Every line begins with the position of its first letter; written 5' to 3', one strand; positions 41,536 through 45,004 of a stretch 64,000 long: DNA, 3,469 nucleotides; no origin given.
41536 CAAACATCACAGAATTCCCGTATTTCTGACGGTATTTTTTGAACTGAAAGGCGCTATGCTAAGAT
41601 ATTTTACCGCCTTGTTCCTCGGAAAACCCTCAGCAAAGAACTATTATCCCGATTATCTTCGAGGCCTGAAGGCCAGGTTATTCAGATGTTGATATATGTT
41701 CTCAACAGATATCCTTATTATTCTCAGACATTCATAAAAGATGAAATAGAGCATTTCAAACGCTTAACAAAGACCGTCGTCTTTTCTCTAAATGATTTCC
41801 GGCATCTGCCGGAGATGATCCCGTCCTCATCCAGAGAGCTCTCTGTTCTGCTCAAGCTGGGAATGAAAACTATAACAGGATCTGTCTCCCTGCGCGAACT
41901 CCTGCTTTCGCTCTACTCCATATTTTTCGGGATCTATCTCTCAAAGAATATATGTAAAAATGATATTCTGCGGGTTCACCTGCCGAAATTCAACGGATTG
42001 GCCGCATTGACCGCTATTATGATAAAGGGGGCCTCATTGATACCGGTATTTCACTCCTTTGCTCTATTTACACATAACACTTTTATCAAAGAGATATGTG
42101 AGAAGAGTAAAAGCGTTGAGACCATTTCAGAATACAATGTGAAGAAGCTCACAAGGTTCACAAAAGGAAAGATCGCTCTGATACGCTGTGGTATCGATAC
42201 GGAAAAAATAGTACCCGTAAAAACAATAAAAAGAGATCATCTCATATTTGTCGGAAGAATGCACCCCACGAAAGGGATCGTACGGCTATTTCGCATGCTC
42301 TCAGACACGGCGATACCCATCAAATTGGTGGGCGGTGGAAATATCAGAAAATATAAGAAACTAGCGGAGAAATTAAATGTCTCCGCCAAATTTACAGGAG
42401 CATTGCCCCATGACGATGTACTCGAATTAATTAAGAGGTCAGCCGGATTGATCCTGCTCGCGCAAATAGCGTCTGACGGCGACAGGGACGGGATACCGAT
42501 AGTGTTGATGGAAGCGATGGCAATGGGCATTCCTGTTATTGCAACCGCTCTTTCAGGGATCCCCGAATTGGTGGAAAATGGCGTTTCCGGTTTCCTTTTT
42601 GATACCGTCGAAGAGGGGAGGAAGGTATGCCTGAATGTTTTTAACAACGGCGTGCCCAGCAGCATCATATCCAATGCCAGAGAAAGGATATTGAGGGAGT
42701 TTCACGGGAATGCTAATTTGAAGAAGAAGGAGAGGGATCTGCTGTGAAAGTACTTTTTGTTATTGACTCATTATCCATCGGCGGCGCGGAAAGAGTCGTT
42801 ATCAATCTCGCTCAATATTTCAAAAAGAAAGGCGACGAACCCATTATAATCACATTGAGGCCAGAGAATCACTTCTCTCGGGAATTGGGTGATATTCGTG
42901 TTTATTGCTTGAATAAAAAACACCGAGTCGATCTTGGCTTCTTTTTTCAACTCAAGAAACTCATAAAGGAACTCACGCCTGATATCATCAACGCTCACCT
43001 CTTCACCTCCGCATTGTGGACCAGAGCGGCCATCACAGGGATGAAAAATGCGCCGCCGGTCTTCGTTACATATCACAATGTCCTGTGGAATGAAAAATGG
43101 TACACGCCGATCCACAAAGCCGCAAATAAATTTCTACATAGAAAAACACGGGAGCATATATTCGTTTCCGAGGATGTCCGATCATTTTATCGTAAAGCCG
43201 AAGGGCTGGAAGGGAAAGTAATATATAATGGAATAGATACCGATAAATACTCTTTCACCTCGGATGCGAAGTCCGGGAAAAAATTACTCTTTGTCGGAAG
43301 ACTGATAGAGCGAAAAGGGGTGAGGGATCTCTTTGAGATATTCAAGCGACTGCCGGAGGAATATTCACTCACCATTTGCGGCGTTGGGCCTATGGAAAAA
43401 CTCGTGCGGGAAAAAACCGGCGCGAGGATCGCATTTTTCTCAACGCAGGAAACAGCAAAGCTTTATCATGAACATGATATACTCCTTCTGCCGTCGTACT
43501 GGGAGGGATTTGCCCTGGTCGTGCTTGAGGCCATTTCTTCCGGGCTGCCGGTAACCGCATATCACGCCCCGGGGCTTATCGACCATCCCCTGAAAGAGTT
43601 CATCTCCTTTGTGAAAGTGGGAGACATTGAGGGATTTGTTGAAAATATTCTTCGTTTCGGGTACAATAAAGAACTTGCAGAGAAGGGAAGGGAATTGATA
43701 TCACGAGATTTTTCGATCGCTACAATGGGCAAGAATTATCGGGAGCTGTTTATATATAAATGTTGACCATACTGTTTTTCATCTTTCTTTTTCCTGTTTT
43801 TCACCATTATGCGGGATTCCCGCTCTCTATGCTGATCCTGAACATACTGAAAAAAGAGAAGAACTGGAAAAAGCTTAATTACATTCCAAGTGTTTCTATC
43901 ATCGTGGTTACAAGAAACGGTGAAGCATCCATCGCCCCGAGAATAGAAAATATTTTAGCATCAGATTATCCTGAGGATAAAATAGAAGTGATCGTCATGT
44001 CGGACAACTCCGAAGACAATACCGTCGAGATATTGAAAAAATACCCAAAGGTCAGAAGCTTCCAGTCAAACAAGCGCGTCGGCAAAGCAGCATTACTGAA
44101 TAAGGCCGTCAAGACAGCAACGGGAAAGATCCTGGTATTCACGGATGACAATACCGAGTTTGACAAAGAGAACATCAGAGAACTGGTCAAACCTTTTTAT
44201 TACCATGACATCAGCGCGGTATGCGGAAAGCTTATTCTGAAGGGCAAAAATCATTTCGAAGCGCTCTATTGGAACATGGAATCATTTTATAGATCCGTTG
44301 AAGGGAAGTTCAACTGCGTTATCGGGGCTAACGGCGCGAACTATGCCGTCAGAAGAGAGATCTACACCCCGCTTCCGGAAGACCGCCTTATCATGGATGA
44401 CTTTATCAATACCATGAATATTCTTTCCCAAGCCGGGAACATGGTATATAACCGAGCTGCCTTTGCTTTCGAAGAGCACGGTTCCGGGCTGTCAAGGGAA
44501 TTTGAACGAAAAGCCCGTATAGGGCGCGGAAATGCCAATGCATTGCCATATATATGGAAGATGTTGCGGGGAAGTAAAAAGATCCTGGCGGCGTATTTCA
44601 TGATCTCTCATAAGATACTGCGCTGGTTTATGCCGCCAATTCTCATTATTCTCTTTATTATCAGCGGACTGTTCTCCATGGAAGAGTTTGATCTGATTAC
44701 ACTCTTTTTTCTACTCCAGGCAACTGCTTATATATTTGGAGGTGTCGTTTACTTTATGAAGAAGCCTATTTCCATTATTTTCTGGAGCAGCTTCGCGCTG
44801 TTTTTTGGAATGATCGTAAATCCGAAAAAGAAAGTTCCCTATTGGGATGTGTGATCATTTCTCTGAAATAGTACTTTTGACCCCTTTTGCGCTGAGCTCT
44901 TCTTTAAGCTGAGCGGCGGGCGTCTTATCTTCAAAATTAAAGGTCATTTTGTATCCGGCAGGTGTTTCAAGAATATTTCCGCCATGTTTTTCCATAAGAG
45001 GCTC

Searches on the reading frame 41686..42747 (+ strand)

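Call 80: search_protein_families(library=pfam, proteins=[window:41686-42747:+], max_evalue=0.0001)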
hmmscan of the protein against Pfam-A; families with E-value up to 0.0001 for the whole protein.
window:41686-42747:+ (353 aa): 3 families
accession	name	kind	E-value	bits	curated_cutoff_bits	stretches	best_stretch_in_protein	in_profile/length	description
PF00534.26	Glycos_transf_1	-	2.1e-22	79.9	26.4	1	182-307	14-142/172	Glycosyl transferases group 1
PF13692.12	Glyco_trans_1_4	-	6.2e-20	72.4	27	1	185-307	3-128/142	Glycosyl transferases group 1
PF13524.12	Glyco_trans_1_2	-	1.7e-05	25.2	25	1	203-341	7-135/144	Glycosyl transferase-like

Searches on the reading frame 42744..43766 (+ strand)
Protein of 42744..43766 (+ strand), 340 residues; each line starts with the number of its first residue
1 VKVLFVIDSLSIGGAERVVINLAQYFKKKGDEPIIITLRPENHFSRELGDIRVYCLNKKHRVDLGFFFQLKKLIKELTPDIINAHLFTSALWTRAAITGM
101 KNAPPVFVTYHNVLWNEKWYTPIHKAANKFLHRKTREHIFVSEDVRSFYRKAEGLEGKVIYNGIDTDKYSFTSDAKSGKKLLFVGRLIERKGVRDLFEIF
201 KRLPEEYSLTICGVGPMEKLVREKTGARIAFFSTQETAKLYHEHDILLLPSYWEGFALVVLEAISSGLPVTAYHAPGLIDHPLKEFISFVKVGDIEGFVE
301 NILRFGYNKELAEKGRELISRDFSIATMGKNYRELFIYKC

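Call 80: search_protein_families(library=pfam, proteins=[window:42744-43766:+], max_evalue=0.0001)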
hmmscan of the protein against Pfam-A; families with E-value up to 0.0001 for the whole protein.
window:42744-43766:+ (340 aa): 6 families
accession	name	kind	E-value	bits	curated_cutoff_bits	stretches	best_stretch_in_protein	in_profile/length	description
PF13439.12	Glyco_transf_4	-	1.8e-27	96.9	28.5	1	12-168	1-170/170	Glycosyltransferase Family 4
PF00534.26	Glycos_transf_1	-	2.1e-20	73.4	26.4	1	176-314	13-164/172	Glycosyl transferases group 1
PF13692.12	Glyco_trans_1_4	-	7.8e-20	72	27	1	179-304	2-138/142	Glycosyl transferases group 1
PF13477.12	Glyco_trans_4_2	-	4.6e-11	43.5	23.4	1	14-137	8-134/139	Glycosyl transferase 4-like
PF13579.12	Glyco_trans_4_4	-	5.1e-10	40.3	29.7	1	13-155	1-147/158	Glycosyl transferase 4-like domain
PF20706.3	GT4-conflict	-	3.3e-07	30.1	26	1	177-278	196-316/385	Family 4 Glycosyltransferase in conflict systems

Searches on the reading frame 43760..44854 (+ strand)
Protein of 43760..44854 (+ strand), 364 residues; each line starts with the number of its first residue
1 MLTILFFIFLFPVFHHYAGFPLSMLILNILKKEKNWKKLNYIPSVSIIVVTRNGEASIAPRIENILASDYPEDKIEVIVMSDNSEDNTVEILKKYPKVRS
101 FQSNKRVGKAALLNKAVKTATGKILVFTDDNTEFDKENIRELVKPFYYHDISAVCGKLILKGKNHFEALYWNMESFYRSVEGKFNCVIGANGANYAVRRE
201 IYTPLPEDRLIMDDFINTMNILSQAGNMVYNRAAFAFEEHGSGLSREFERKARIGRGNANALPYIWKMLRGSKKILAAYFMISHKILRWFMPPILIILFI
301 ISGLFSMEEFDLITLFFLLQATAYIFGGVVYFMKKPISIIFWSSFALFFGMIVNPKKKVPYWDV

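Call 80: search_protein_families(library=pfam, proteins=[window:43760-44854:+], max_evalue=0.0001)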
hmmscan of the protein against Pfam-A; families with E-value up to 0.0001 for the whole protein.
window:43760-44854:+ (364 aa): 3 families
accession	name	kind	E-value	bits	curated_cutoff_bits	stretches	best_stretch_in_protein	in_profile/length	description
PF00535.33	Glycos_transf_2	-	2.8e-25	89.6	23.3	1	46-166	1-123/168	Glycosyl transferase family 2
PF13641.12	Glyco_tranf_2_3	-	5.1e-13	50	27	1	43-254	1-227/230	Glycosyltransferase like family 2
PF13632.12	Glyco_trans_2_3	-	6.8e-06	26.5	27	1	126-323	3-194/198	Glycosyl transferase family group 2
